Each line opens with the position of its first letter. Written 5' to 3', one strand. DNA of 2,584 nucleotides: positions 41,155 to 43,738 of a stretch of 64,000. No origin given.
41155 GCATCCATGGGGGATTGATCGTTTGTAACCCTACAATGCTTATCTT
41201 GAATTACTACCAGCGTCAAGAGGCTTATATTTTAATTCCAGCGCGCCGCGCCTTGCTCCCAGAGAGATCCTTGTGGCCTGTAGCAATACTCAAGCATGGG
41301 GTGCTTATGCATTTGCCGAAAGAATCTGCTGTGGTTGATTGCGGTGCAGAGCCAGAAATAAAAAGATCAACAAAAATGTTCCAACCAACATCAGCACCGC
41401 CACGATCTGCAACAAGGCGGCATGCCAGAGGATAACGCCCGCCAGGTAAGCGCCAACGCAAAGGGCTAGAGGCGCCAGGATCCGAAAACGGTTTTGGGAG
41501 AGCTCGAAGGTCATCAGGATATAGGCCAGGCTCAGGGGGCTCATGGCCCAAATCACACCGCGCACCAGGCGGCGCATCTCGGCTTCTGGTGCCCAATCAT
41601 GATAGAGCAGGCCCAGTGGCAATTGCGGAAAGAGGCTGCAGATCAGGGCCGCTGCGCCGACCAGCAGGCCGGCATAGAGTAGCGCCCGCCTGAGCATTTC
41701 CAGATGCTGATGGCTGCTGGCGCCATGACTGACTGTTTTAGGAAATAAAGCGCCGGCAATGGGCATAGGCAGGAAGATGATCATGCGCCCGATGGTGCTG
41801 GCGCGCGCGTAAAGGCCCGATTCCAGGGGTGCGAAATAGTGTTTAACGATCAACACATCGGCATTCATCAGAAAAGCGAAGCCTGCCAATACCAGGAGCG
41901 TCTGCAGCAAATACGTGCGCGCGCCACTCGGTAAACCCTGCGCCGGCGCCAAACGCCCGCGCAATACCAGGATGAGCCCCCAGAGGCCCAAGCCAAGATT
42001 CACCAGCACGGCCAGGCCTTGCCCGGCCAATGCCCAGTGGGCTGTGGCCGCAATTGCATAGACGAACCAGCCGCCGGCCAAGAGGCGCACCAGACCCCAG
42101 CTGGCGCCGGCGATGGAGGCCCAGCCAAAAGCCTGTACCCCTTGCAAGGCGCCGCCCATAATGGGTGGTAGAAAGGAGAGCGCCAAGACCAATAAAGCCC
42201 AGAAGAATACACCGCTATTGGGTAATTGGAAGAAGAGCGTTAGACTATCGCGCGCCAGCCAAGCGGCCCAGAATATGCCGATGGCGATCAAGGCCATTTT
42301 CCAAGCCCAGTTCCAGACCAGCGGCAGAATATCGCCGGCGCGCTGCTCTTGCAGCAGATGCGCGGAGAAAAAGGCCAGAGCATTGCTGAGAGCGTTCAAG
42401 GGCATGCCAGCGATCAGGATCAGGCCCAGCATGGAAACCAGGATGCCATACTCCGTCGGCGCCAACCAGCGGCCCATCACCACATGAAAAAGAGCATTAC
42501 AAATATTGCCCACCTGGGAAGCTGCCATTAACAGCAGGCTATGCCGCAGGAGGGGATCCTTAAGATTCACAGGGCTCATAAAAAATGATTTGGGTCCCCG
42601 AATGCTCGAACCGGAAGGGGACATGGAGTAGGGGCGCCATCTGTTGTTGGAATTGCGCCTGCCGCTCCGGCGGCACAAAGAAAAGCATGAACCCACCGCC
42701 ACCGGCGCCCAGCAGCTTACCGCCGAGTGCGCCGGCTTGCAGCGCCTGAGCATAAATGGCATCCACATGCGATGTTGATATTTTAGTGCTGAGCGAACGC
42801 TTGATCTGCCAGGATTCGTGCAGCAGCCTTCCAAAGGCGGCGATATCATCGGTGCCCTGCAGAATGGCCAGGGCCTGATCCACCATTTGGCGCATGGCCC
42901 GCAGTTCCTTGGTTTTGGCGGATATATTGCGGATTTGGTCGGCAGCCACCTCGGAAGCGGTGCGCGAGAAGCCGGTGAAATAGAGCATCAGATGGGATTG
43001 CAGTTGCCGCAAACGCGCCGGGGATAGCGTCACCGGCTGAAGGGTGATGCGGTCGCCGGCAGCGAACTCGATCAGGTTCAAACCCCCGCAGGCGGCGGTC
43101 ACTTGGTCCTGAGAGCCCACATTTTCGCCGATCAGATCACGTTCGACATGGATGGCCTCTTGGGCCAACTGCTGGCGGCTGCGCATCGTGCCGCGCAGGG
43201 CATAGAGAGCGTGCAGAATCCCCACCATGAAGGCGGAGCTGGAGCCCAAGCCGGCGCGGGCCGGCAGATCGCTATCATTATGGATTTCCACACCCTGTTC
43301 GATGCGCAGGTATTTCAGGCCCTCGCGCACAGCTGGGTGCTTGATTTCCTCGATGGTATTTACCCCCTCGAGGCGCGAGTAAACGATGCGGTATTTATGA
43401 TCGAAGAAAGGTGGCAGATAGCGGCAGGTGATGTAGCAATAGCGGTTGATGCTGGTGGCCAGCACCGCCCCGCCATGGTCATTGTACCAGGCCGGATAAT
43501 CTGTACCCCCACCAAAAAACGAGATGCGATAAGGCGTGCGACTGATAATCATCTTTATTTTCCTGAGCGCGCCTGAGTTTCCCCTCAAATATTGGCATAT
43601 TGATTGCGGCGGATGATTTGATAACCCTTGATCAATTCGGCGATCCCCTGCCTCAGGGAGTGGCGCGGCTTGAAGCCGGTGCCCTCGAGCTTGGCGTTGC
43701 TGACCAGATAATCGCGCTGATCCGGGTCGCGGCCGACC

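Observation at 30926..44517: GDP-heptose pathway coupled to a C-methyltransferase: predicted branched C-methyl heptose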

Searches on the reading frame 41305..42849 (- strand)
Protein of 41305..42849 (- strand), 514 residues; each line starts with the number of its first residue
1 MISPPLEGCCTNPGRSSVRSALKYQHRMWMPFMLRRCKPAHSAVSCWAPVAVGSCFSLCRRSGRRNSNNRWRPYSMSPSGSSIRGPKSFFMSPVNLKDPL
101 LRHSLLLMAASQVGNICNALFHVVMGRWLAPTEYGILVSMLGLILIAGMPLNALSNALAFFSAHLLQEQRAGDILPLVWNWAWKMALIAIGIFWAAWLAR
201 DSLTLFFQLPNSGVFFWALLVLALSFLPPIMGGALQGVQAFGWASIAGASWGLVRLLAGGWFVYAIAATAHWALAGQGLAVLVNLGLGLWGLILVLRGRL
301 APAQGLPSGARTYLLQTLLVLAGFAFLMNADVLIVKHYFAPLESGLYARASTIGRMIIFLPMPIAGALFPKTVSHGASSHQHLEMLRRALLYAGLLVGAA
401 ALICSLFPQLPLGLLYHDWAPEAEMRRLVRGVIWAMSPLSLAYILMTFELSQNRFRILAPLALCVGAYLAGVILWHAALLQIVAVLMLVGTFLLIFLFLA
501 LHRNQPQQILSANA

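Call 3: search_protein_families(library=pfam, proteins=[window:41305-42849:-], max_evalue=0.001)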
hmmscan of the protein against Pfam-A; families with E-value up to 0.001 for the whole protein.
window:41305-42849:- (514 aa): 0 families

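Call 5: search_protein_families(library=ncbifam, proteins=[window:41305-42849:-], max_evalue=0.001)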
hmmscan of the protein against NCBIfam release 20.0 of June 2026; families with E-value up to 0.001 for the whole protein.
window:41305-42849:- (514 aa): 0 families

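Call 47: search_protein_families(library=pfam, proteins=[window:41305-42579:-], max_evalue=1)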
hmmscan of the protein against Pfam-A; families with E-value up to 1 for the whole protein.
window:41305-42579:- (424 aa): 0 families

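Call 55: find_homologous_proteins(query=window:41305-42579:-, max_evalue=0.001)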
Query window:41305-42579:- (424 aa): 68 proteins with E <= 0.001 among 8000 candidates.
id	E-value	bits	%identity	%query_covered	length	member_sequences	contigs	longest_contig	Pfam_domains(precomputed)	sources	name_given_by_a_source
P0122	1.5e-266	902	100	100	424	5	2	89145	-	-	-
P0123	4.1e-148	512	61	93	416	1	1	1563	-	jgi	jgi:O-antigen/teichoic acid export membrane protein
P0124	8.7e-148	511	62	94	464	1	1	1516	-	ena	-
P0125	1.7e-145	504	62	97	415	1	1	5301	-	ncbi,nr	ncbi:MAG: hypothetical protein HYV36_02885 [Lentisphaerae bacterium]|nr:hypothetical protein [Lentis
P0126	4.0e-145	502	61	95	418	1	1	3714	-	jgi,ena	-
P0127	8.9e-145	501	60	92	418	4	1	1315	-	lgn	-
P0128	2.2e-144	500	57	98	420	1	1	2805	-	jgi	-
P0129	4.4e-144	499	61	93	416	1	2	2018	-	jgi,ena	-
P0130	2.9e-142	493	61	93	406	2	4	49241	-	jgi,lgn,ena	-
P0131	6.4e-142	492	56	98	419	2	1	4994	-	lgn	-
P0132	2.1e-141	490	58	95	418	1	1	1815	-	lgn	-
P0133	2.6e-141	490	56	99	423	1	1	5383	-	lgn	-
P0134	1.5e-140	487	59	94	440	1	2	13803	-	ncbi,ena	-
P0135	2.4e-140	487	60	93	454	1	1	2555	-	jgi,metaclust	metaclust:\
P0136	2.6e-140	486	60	98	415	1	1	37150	-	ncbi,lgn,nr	ncbi:MAG: hypothetical protein HYV35_05390 [Lentisphaerae bacterium]|nr:hypothetical protein [Lentis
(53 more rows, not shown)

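Call 84: predict_structure(alignment_id=A2)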
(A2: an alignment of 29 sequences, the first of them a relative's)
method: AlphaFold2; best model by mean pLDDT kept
length: 424 residues; sequences in the alignment: 29
mean_pLDDT: 91.8   pTM: 0.90
mean pLDDT of the five models: 91.8, 90.4, 89.8, 89.7, 89.6
residues with pLDDT >= 90: 334; 70-90: 67; 50-70: 17; < 50: 6
segments of 3 or more residues with pLDDT < 50: 421-424
pLDDT, mean of each block of 10 residues (from residue 1): 66 85 93 97 98 93 88 90 93 94 95 95 95 95 94 94 97 98 98 97 92 66 88 95 97 97 94 89 87 95 97 98 97 98 98 95 90 97 97 98 95 63 47
secondary structure, 60 per line:
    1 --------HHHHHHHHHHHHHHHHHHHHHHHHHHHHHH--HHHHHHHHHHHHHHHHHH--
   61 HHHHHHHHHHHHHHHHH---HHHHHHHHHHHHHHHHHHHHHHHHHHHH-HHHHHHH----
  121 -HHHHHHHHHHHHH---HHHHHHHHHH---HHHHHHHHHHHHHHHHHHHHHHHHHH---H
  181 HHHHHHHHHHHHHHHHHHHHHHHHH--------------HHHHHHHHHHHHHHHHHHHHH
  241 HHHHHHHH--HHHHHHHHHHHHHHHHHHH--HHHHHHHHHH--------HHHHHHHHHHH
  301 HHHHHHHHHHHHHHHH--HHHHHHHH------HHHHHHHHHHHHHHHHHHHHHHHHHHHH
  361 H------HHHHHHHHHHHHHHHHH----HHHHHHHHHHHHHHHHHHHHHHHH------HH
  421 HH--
elements in order: H9-38 H41-58 H61-77 H81-108 H110-116 H122-134 H138-147 H151-176 H180-205 H220-248 H251-269 H272-281 H290-316 H319-326 H333-361 H368-384 H389-412 H419-422

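Call 86: fold_search(model_id=the predicted structure, library=pdb)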
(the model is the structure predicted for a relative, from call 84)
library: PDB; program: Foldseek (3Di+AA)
matches with E <= 10: 368; with E <= 0.001: 58
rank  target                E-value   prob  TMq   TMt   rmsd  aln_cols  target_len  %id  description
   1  9g9n_A                5.8e-08  1.00  0.69  0.71   4.8       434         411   14  Lipid III flippase WzxE with NB10 and NB7 nanobodies in inward-facing conformation - crystal 1 (released 2025-01-22)
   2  9g9p_A                2.4e-07  1.00  0.73  0.76   4.1       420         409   15  Lipid III flippase WzxE with NB10 and NB7 nanobodies in inward-facing conformation - crystal 2 (released 2025-01-22)
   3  6fhz                  2.9e-07  1.00  0.70  0.68   4.7       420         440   13  Inward-facing conformation of a multidrug resistance MATE family transporter of the MOP superfamily. (released 2019-05-08)
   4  3vvo                  6.5e-07  1.00  0.60  0.58   6.6       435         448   15  Crystal structure of MATE in the bent conformation (released 2013-04-03)
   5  3vvn                  1.6e-06  1.00  0.66  0.63   6.0       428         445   14  Crystal structure of MATE in the straight conformation (released 2013-04-03)
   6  6gwh                  2.9e-06  1.00  0.65  0.63   5.8       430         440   15  Outward-facing conformation of a multidrug resistance MATE family transporter of the MOP superfamily. (released 2019-06-05)
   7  7waw                  3.2e-06  1.00  0.72  0.63   5.0       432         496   11  MurJ inward closed form (released 2022-06-01)
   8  3wbn_A                3.2e-06  1.00  0.63  0.60   6.3       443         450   15  Crystal structure of MATE in complex with MaL6 (released 2013-06-12)
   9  6fv8_A                3.2e-06  1.00  0.58  0.57   6.9       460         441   13  Dimer structure of the MATE family multidrug resistance transporter Aq_128 from Aquifex aeolicus in the outward-facing (released 2019-03-20)
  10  6z70_A                3.4e-06  1.00  0.60  0.58   6.3       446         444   13  Structure of the MATE family multidrug resistance transporter Aq_128 from Aquifex aeolicus in the outward-facing state (released 2021-12-01)
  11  9g95_A                3.7e-06  1.00  0.61  0.61   6.5       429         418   16  Lipid III flippase WzxE with NB10 nanobody in outward-facing conformation at 2.7552 A (released 2025-01-22)
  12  6cc4                  4.1e-06  1.00  0.62  0.46   6.4       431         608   13  Structure of MurJ from Escherichia coli (released 2018-06-27)
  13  6nc6_A                4.7e-06  1.00  0.73  0.67   4.7       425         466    9  Lipid II flippase MurJ, inward closed conformation (released 2019-04-17)
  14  4mlb_A                4.7e-06  1.00  0.65  0.62   6.1       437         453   15  Reverse polarity of binding pocket suggests different function of a MOP superfamily transporter from Pyrococcus furios (released 2013-09-25)
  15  3vvs_A                4.9e-06  1.00  0.62  0.60   6.5       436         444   15  Crystal structure of MATE in complex with MaD3S (released 2013-04-03)
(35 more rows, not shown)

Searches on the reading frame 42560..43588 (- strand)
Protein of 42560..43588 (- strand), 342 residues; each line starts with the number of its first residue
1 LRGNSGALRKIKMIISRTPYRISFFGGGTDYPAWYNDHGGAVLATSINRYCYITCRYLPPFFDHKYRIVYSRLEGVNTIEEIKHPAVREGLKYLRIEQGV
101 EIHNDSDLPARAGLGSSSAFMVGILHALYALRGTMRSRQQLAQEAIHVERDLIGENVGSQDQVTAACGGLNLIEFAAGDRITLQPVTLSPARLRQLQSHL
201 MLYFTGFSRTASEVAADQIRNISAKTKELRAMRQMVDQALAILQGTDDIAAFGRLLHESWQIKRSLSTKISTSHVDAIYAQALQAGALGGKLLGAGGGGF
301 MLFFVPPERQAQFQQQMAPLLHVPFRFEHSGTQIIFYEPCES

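Call 4: search_protein_families(library=pfam, proteins=[window:42560-43588:-], max_evalue=0.001)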
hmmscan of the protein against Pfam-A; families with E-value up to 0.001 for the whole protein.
window:42560-43588:- (342 aa): 2 families
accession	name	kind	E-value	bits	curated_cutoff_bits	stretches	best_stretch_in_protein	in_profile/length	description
PF00288.32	GHMP_kinases_N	-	1.4e-15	57.7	22.3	1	92-169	12-87/87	GHMP kinases N terminal domain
PF08544.19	GHMP_kinases_C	-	1.4e-11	45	21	1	247-317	8-79/85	GHMP kinases C terminal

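Call 8: search_protein_families(library=ncbifam, proteins=[window:42560-43588:-], max_evalue=0.001)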
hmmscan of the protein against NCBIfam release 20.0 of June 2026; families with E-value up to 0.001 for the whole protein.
window:42560-43588:- (342 aa): 13 families
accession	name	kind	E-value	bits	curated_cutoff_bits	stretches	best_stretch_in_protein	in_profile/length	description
NF049969.1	GlMnHpPKinHddA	equivalog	2.4e-45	155.4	600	1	13-315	2-314/338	D-glycero-D-manno-heptose 7-phosphate kinase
NF009948.0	PRK13412.1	equivalog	3.7e-28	97.7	721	1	96-303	723-933/974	bifunctional fucokinase/fucose-1-phosphate guanylyltransferase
TIGR00549.1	mevalon_kin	equivalog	1.6e-22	80.3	163.05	1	39-303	16-275/276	mevalonate kinase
TIGR00131.1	gal_kin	equivalog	2.2e-17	63.1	226.65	2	92-169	103-180/388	galactokinase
NF003036.0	PRK03926.1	equivalog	3.1e-16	59.3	403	1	95-314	68-276/302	mevalonate kinase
NF003006.0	PRK03817.1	equivalog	3.9e-16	59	443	2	17-172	5-160/352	galactokinase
NF001816.0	PRK00555.1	equivalog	1.2e-14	54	509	2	233-315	254-334/363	galactokinase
NF003705.0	PRK05322.1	equivalog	1.2e-11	44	385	2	94-168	107-181/388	galactokinase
NF002288.1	PRK01212.1-4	equivalog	2.1e-09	36.8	194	1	87-303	64-265/303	homoserine kinase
NF003472.0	PRK05101.1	equivalog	4.3e-09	35.8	499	1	98-169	111-182/382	galactokinase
TIGR00191.1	thrB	equivalog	1.2e-06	27.6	168.25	1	91-172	71-146/304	homoserine kinase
TIGR01920.1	Shik_kin_archae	equivalog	2.9e-06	26.9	126.85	1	86-160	56-130/266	shikimate kinase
NF040725.1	panto_kin_Meth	equivalog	0.0002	20.4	380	1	68-169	56-152/286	pantoate kinase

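Call 31: search_solved_structures(query=window:42560-43588:-, max_evalue=0.001)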
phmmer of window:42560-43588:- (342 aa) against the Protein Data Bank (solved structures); distinct sequences matched with E-value up to 0.001: 22.
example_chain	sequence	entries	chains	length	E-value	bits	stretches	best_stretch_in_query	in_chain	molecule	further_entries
4usk_A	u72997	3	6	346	2.1e-43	152.1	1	13-312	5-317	PUTATIVE SUGAR KINASE | SUGAR KINASE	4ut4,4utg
4usm_A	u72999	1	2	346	5.2e-43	150.8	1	13-312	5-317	PUTATIVE SUGAR KINASE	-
3k85_A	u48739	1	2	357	5.7e-40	140.8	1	13-330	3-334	D-glycero-D-manno-heptose 1-phosphate kinase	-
4n3o_A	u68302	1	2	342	1e-35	126.8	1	11-310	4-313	Putative D-glycero-D-manno-heptose 7-phosphate kinase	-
9iip_A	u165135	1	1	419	1.1e-17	67.5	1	86-312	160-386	L-fucokinase/L-fucose-1-P guanylyltransferase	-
5yys_A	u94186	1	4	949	1.6e-16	63.8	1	87-312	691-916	L-fucokinase, L-fucose-1-P guanylyltransferase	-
9iit_A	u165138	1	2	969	1.7e-16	63.7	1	87-312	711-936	L-fucokinase/L-fucose-1-P guanylyltransferase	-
6mde_A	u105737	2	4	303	8.8e-11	44.9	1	81-316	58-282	Mevalonate kinase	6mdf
4hac_A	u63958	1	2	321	1e-10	44.7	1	81-316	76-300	Mevalonate kinase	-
1kkh_A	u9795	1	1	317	4.7e-10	42.5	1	86-315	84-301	Mevalonate Kinase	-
1vis_A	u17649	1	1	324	5e-10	42.4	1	86-316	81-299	Mevalonate kinase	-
1s4e_A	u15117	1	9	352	6.5e-09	38.7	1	14-210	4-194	Galactokinase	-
2aj4_A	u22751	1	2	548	3.1e-08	36.5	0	99-172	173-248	Galactokinase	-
8teb_A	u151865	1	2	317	8.1e-08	35.1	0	82-173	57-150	Mevalonate kinase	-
2cz9_A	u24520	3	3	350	6.4e-07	32.2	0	17-175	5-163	Probable galactokinase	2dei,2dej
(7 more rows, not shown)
